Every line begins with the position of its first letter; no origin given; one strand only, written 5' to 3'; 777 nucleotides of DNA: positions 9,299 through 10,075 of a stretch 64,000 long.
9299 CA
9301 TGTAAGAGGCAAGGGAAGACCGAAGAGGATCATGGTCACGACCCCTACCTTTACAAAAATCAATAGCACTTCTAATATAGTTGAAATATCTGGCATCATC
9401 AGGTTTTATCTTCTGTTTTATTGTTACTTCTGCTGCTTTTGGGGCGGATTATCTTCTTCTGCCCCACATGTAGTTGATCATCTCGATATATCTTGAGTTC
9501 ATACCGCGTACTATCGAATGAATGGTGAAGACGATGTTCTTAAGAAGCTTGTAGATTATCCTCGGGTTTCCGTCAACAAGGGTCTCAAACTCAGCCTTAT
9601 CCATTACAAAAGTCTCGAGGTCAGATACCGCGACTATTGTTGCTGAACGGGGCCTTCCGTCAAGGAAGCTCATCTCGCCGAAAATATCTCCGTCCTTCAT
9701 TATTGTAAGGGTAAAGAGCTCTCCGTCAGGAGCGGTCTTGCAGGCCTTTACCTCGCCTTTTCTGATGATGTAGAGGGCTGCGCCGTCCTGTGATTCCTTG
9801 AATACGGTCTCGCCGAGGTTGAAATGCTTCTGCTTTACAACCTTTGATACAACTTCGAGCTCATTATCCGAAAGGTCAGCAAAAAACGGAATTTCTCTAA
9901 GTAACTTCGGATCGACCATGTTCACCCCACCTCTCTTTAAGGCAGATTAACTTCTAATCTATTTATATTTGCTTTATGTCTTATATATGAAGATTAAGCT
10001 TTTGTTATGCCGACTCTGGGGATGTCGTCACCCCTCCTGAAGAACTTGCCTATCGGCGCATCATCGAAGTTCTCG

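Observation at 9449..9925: Stand-alone cyclic-nucleotide-binding protein embedded in the complex I operon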

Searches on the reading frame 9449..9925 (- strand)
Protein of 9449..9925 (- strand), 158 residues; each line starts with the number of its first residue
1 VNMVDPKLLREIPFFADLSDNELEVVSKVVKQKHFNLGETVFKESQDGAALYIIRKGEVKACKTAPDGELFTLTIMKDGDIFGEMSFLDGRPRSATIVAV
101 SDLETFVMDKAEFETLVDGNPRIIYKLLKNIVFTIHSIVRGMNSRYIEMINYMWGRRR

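Call 4: search_protein_families(library=pfam, proteins=[window:9449-9925:-], max_evalue=0.01)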
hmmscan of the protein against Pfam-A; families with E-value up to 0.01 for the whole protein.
window:9449-9925:- (158 aa): 1 family
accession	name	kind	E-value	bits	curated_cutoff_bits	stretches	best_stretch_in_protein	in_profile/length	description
PF00027.35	cNMP_binding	-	1.4e-22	79.9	27.5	1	33-118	2-87/89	Cyclic nucleotide-binding domain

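Call 5: search_protein_families(library=ncbifam, proteins=[window:9449-9925:-], max_evalue=0.01)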
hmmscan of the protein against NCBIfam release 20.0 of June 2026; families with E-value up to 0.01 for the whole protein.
window:9449-9925:- (158 aa): 12 families
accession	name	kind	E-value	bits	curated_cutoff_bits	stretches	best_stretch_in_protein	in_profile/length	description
NF041163.2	encap_f2b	equivalog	1.6e-13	50.6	400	1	4-126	68-192/450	family 2B encapsulin nanocompartment shell protein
NF058543.1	ActPatMycb56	equivalog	5.3e-13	48.5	460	1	13-130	2-117/317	acetyltransferase Pat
TIGR03896.1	cyc_nuc_ocin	subfamily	2.6e-11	43.4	161.05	1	5-131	135-262/317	bacteriocin-type transport-associated protein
NF008732.0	PRK11753.1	equivalog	9.4e-10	38.3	266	1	20-136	13-130/214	cAMP-activated global transcriptional regulator CRP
NF052518.1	TransRegLdrP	equivalog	9.2e-07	29.1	300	1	33-101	2-69/195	transcriptional regulator LdrP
TIGR03697.1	NtcA_cyano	equivalog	1.4e-05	24.9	244.95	1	38-132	1-97/193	global nitrogen regulator NtcA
NF008365.0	PRK11161.1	subfamily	4.4e-05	22.9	228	1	12-120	30-133/250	fumarate/nitrate reduction transcriptional regulator Fnr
NF006901.0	PRK09392.1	equivalog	0.00011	21.6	211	1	2-92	2-91/236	transcriptional activator FtrB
NF045989.1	TransRegFnrLRhodb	equivalog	0.00028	20.2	300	1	17-129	23-132/245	transcriptional regulator FnrL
NF007707.0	PRK10402.1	subfamily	0.0015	18.2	180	1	26-108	27-109/226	transcriptional regulator YeiL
NF010499.0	PRK13918.1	equivalog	0.0021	17.6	274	1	28-140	10-118/205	CRP/FNR family transcriptional regulator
NF050806.1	TransRegFixKCaul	equivalog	0.0068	15.7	300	1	32-129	25-119/215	transcriptional regulator FixK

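Call 7: find_homologous_proteins(query=window:9449-9925:-, max_evalue=0.00001)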
Query window:9449-9925:- (158 aa): 353 proteins with E <= 0.00001 among 385 candidates; the best 120 are listed.
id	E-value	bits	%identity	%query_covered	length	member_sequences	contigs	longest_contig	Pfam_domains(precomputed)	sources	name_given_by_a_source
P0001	4.7e-97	340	100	99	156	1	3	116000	PF00027.36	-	-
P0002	1.6e-88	312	88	99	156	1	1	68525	PF00027.36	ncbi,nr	ncbi:MAG: cyclic nucleotide-binding domain-containing protein [Deltaproteobacteria bacterium]|nr:cyc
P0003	3.6e-87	308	87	99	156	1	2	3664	PF00027.36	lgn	-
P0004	5.6e-87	307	86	99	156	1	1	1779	PF00027.36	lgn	-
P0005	7.7e-87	307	88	99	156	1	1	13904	PF00027.36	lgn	-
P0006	7.7e-87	307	85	99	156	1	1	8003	PF00027.36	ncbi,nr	ncbi:MAG: cyclic nucleotide-binding domain-containing protein [Deltaproteobacteria bacterium]|nr:cyc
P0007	3.9e-86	304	87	99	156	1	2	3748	PF00027.36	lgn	-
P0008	4.0e-86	304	87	99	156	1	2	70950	PF00027.36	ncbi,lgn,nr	ncbi:MAG: cyclic nucleotide-binding domain-containing protein [Deltaproteobacteria bacterium]|nr:cyc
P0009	1.1e-85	303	86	99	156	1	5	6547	PF00027.36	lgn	-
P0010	1.1e-85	303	85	99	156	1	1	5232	PF00027.36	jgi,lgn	jgi:CRP/FNR family transcriptional regulator, cyclic AMP receptor protein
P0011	2.8e-85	302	86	99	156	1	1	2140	PF00027.36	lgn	-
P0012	2.9e-85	302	84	99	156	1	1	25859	PF00027.36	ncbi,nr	ncbi:MAG: cyclic nucleotide-binding domain-containing protein [Deltaproteobacteria bacterium]|nr:cyc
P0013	4.9e-85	301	83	99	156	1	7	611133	PF00027.36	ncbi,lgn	-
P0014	5.5e-85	301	84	99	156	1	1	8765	PF00027.36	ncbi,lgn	-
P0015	1.0e-84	300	85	99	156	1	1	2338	PF00027.36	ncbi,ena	ncbi:MAG: cyclic nucleotide-binding domain-containing protein [Deltaproteobacteria bacterium]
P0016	1.4e-84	299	83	99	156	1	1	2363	PF00027.36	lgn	-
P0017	1.4e-84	299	84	99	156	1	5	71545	PF00027.36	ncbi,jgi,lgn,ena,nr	ncbi:MAG: hypothetical protein A2X99_10380 [Deltaproteobacteria bacterium GWB2_55_19]|nr:MAG: hypoth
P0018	2.1e-84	299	83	99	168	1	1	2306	PF00027.36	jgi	jgi:CRP-like cAMP-binding protein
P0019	2.5e-84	298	85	99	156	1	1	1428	PF00027.36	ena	-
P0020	2.6e-84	298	83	99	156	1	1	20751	PF00027.36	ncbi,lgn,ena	-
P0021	3.5e-84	298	83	99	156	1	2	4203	PF00027.36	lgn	-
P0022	3.6e-84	298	85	99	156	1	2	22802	PF00027.36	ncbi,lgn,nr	ncbi:MAG: cyclic nucleotide-binding domain-containing protein [Deltaproteobacteria bacterium]|nr:cyc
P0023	3.6e-84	298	85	99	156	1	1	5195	PF00027.36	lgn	-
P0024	4.9e-84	298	84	99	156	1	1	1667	PF00027.36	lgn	-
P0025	6.6e-84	297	83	99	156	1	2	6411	PF00027.36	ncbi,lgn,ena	-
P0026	6.7e-84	297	83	99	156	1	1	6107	PF00027.36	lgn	-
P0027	9.8e-84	297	84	99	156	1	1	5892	PF00027.36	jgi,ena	-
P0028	1.3e-83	296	84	99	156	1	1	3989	PF00027.36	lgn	-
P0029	1.3e-83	296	85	99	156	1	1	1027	PF00027.36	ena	-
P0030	1.3e-83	296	84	99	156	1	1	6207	PF00027.36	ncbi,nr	ncbi:MAG: cyclic nucleotide-binding domain-containing protein [Deltaproteobacteria bacterium]|nr:cyc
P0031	1.3e-83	296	85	99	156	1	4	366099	PF00027.36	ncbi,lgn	-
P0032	1.4e-83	296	83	99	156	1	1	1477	PF00027.36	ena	-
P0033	2.3e-83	295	83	99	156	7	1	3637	PF00027.36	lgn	-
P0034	2.3e-83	295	85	99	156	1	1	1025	PF00027.36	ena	-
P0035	2.4e-83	295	83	99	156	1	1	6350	PF00027.36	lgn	-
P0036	3.3e-83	295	83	99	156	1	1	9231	PF00027.36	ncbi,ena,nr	ncbi:MAG TPA: cyclic nucleotide-binding domain-containing protein [Thermodesulfobacteriota bacterium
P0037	3.3e-83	295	84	99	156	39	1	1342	PF00027.36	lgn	-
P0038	3.4e-83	295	83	99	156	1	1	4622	PF00027.36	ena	-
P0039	6.4e-83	294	83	99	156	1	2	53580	PF00027.36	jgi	-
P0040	6.7e-83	294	83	99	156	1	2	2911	PF00027.36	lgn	-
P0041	7.5e-83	294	85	99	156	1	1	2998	PF00027.36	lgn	-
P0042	9.6e-83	293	82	99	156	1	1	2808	PF00027.36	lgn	-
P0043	1.2e-82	293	82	99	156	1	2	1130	PF00027.36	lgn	-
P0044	1.3e-82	293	81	99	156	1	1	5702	PF00027.36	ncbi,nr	ncbi:MAG: cyclic nucleotide-binding domain-containing protein [Deltaproteobacteria bacterium]|nr:cyc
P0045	1.7e-82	293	83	99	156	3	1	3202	PF00027.36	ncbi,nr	ncbi:MAG: cyclic nucleotide-binding domain-containing protein [Deltaproteobacteria bacterium]|nr:cyc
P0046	1.8e-82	293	84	99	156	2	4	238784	PF00027.36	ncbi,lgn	-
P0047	4.1e-82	291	83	99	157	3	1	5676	PF00027.36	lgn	-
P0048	5.1e-82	291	83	99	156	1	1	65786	PF00027.36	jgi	jgi:CRP-like cAMP-binding protein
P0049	6.4e-82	291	81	99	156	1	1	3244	PF00027.36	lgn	-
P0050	8.2e-82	290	82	99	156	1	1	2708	PF00027.36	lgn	-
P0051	9.8e-82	290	84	99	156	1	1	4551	PF00027.36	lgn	-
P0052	1.3e-81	290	84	99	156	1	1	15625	PF00027.36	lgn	-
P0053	1.7e-81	289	81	99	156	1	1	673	PF00027.36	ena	-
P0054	1.7e-81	289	84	99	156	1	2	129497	PF00027.36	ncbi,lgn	-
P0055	2.4e-81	289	83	99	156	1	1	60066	PF00027.36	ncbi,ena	-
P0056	2.5e-81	289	81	99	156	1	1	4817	PF00027.36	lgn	-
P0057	3.5e-81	288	81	99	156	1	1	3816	PF00027.36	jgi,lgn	-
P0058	4.7e-81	288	83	99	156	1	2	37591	PF00027.36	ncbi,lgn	ncbi:MAG: cyclic nucleotide-binding domain-containing protein [Thermodesulfobacteriota bacterium]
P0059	6.6e-81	287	82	99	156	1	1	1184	PF00027.36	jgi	-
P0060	6.7e-81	287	81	99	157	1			PF00027.36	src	-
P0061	1.1e-80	287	79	99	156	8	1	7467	PF00027.36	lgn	-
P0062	1.6e-80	286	81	100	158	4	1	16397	PF00027.36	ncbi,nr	ncbi:MAG: cyclic nucleotide-binding domain-containing protein [Deltaproteobacteria bacterium]|nr:cyc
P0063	2.5e-80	286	78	99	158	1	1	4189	PF00027.36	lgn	-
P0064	3.0e-80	285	80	99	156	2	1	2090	PF00027.36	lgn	-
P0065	8.5e-80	284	78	99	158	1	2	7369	PF00027.36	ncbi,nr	ncbi:MAG: cyclic nucleotide-binding domain-containing protein [Deltaproteobacteria bacterium]|nr:cyc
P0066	1.2e-79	283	78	99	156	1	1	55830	PF00027.36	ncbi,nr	ncbi:MAG: cyclic nucleotide-binding domain-containing protein [Deltaproteobacteria bacterium]|nr:cyc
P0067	1.9e-79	283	79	99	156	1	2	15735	PF00027.36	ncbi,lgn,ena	-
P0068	2.1e-79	282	78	99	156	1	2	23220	PF00027.36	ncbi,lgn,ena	-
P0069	3.2e-79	282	81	99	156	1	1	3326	PF00027.36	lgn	-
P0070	3.9e-79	282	80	99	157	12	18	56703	PF00027.36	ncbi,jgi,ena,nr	ncbi:MAG: hypothetical protein A2054_04625 [Deltaproteobacteria bacterium GWA2_55_10]|nr:MAG: hypoth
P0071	4.8e-79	281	79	99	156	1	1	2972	PF00027.36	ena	-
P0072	4.9e-79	281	76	99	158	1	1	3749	PF00027.36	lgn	-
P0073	8.8e-79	280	81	99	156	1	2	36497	PF00027.36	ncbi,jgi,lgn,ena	-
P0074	1.0e-78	280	78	99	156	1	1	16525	PF00027.36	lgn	-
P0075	1.0e-78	280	79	99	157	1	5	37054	PF00027.36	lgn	-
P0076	1.1e-78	280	78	99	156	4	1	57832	PF00027.36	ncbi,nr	ncbi:MAG: cyclic nucleotide-binding domain-containing protein [Deltaproteobacteria bacterium]|nr:cyc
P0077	1.2e-78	280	78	99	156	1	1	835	PF00027.36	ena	-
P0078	1.5e-78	280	77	99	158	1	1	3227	PF00027.36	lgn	-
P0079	1.5e-78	280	78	99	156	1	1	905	PF00027.36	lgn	-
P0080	1.8e-78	280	77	99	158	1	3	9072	PF00027.36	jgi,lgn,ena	-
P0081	2.1e-78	279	78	99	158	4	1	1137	PF00027.36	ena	-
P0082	2.3e-78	279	78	99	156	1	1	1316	PF00027.36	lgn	-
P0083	4.3e-78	278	78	99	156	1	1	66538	PF00027.36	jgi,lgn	jgi:CRP-like cAMP-binding protein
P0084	4.3e-78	278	79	99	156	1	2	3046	PF00027.36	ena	-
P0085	4.4e-78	278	76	99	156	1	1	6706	PF00027.36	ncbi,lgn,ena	-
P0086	4.5e-78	278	80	99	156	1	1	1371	PF00027.36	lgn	-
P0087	5.7e-78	278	80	99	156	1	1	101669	PF00027.36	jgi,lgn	-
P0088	6.1e-78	278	78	99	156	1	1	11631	PF00027.36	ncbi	-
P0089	6.1e-78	278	77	99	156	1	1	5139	PF00027.36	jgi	jgi:CRP/FNR family transcriptional regulator, cyclic AMP receptor protein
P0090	8.5e-78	277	76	99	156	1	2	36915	PF00027.36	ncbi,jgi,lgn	-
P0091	8.5e-78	277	78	99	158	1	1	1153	PF00027.36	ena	-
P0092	1.0e-77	277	77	99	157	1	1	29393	PF00027.36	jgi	-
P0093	1.1e-77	277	79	99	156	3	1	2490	PF00027.36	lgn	-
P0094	1.2e-77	277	77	99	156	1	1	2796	PF00027.36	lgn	-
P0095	1.7e-77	276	79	99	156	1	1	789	PF00027.36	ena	-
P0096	2.1e-77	276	79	99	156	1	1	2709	PF00027.36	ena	-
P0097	4.0e-77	275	76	99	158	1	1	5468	PF00027.36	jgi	jgi:CRP-like cAMP-binding protein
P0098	4.4e-77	275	79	99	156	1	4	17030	PF00027.36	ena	-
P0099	5.5e-77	275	76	99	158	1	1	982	PF00027.36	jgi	jgi:CRP-like cAMP-binding protein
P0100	5.8e-77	275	76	99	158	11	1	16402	PF00027.36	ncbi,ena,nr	ncbi:MAG: cyclic nucleotide-binding domain-containing protein [Deltaproteobacteria bacterium]|nr:cyc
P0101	5.8e-77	275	74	99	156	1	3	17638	PF00027.36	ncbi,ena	-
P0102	1.5e-76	273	78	99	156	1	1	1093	PF00027.36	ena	-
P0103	1.9e-76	273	76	99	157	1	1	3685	PF00027.36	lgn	-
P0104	3.7e-76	272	74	99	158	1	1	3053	PF00027.36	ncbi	-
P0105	5.9e-76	271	76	98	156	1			PF00027.36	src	-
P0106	1.1e-75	271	74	99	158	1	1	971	PF00027.36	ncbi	-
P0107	1.5e-75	270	72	99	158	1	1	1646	PF00027.36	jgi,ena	-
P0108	1.8e-75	270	76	99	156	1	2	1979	PF00027.36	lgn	-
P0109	2.8e-75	269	73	99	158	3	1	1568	PF00027.36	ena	-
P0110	3.6e-75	269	72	99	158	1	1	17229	PF00027.36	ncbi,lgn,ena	-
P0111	3.7e-75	269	74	99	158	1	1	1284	PF00027.36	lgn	-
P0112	5.1e-75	268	74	99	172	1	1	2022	PF00027.36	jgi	jgi:CRP-like cAMP-binding protein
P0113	5.4e-75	268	74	99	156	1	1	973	PF00027.36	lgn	-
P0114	7.4e-75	268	77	99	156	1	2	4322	PF00027.36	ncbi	ncbi:MAG: cyclic nucleotide-binding domain-containing protein [Thermodesulfobacteriota bacterium]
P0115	7.4e-75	268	74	99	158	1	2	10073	PF00027.36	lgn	-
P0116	9.6e-75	267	74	99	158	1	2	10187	PF00027.36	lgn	-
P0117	1.0e-74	267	74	99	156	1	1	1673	PF00027.36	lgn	-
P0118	1.4e-74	267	74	99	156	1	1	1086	PF00027.36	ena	-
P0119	1.4e-74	267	74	99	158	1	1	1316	PF00027.36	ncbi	-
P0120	1.5e-74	267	74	99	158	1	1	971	PF00027.36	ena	-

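Call 10: find_encoding_contigs(protein=P0013, flank=10000, max_places=2)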
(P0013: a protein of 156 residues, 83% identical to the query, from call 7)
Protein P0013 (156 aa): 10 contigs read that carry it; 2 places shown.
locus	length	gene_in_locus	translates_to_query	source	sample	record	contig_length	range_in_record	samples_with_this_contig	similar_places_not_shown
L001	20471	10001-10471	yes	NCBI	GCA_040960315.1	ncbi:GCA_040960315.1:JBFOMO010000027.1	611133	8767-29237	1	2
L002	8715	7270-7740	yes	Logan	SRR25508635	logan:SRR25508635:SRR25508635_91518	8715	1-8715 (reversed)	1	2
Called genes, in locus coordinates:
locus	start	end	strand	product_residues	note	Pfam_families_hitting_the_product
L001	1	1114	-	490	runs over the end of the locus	PF01425:Amidase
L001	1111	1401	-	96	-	PF02686:GatC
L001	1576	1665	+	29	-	-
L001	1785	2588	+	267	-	PF00795:CN_hydrolase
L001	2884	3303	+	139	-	PF00507:Oxidored_q4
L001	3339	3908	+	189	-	PF01058:Oxidored_q6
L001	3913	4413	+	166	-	PF00329:Complex1_30kDa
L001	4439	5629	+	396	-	PF00346:Complex1_49kDa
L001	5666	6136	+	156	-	PF01257:2Fe-2S_thioredx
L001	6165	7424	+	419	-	PF01512:Complex1_51K, PF10531:SLBB, PF22461:SLBB_2, PF10589:NADH_4Fe-4S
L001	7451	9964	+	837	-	PF00111:Fer2, PF13510:Fer2_4, PF10588:NADH-G_4Fe-4S_3, PF22117:Fer4_Nqo3, PF04879:Molybdop_Fe4S4, PF00384:Molybdopterin, PF01568:Molydop_binding (weak)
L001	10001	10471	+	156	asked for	PF00027:cNMP_binding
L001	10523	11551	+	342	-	PF00146:NADHdh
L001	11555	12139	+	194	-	PF14697:Fer4_21 (faint), PF12837:Fer4_6 (faint), PF13237:Fer4_10 (faint), PF12838:Fer4_7, PF13187:Fer4_9 (weak), PF13484:Fer4_16 (faint), PF00037:Fer4 (weak)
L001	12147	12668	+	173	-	PF00499:Oxidored_q3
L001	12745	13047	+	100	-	PF00420:Oxidored_q2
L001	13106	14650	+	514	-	PF00662:Proton_antipo_N (faint), PF00361:Proton_antipo_M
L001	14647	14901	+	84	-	-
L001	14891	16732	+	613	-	PF00361:Proton_antipo_M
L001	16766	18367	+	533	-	PF00361:Proton_antipo_M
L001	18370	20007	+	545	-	PF00361:Proton_antipo_M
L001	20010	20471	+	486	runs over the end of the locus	PF00361:Proton_antipo_M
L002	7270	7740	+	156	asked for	PF00027:cNMP_binding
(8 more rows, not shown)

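Call 12: find_related_loci(query=A1, collection=genome_contigs, flank=6000)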
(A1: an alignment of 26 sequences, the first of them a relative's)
Query A1 (156 aa) in genome_contigs; peptide patterns used: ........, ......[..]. (x = any residue, [..] = any of these).
156 stretches matched a pattern; 135 encode a relative of the query (tblastn E <= 1e-3); the best 80 are kept; 80 distinct loci.
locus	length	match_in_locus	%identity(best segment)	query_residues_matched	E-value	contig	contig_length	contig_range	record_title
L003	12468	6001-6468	88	1-156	1e-94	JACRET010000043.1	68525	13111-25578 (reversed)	MAG: Deltaproteobacteria bacterium isolate NC_groundwater_1706_Pr3_B-0.1um_52_15 SR-2_scaffold_141_1437529, whole genome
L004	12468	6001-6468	84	1-156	3e-91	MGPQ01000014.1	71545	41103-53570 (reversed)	MAG: Deltaproteobacteria bacterium GWB2_55_19 gwb2_scaffold_313, whole genome shotgun sequence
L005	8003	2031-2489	85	1-153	6e-91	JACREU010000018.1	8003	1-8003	MAG: Deltaproteobacteria bacterium isolate NC_groundwater_1707_Pr3_B-0.1um_57_20 SR-2_scaffold_141_400998, whole genome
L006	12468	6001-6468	83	1-156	3e-90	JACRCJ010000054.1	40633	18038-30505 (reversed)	MAG: Deltaproteobacteria bacterium isolate NC_groundwater_1643_Pr3_B-0.1um_56_205 SR-2_scaffold_141_254678, whole genome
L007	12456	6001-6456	87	1-152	9e-90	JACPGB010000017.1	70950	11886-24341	MAG: Deltaproteobacteria bacterium isolate NC_groundwater_376_Ag_B-0.1um_56_22 GD18-4_B1_scaffold_271575, whole genome s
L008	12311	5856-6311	84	1-152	3e-89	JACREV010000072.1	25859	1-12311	MAG: Deltaproteobacteria bacterium isolate NC_groundwater_1708_Pr3_B-0.1um_57_66 SR-2_scaffold_141_665273, whole genome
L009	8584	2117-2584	83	1-156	5e-89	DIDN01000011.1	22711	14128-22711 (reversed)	MAG TPA_asm: Deltaproteobacteria bacterium UBA5799 UBA5799_contig_5484, whole genome shotgun sequence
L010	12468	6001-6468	79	1-156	2e-88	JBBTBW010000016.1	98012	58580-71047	MAG: Deltaproteobacteria bacterium isolate H41-bin279_1 H41_bin279_1_000000000016, whole genome shotgun sequence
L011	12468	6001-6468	84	1-156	1e-88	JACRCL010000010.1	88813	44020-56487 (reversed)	MAG: Deltaproteobacteria bacterium isolate NC_groundwater_1645_Pr3_B-0.1um_57_199 SR-2_scaffold_141_1078438, whole genom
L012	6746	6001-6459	84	1-153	3e-88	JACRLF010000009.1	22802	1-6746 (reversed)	MAG: Deltaproteobacteria bacterium isolate NC_groundwater_1874_Pr3_B-0.1um_57_17 SR2-18-B1_coassembly_30738, whole genom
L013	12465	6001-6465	83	1-155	3e-88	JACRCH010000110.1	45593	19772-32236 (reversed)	MAG: Deltaproteobacteria bacterium isolate NC_groundwater_1641_Pr3_B-0.1um_55_74 SR-2_scaffold_141_2656900, whole genome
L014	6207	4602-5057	84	1-152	2e-87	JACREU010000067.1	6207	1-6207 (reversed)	MAG: Deltaproteobacteria bacterium isolate NC_groundwater_1707_Pr3_B-0.1um_57_20 SR-2_scaffold_141_1705156, whole genome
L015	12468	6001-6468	80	1-156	5e-87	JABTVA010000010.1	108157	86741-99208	MAG: Deltaproteobacteria bacterium isolate H5_GWC seq0010, whole genome shotgun sequence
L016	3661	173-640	80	1-156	2e-87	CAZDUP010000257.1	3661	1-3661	MAG TPA_asm: uncultured Thermodesulfobacteriota bacterium isolate SRP239054_co1_42 genome assembly, contig: NODE_23958_l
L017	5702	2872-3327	81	1-152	5e-86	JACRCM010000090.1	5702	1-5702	MAG: Deltaproteobacteria bacterium isolate NC_groundwater_1646_Pr3_B-0.1um_60_14 SR-2_scaffold_141_2058113, whole genome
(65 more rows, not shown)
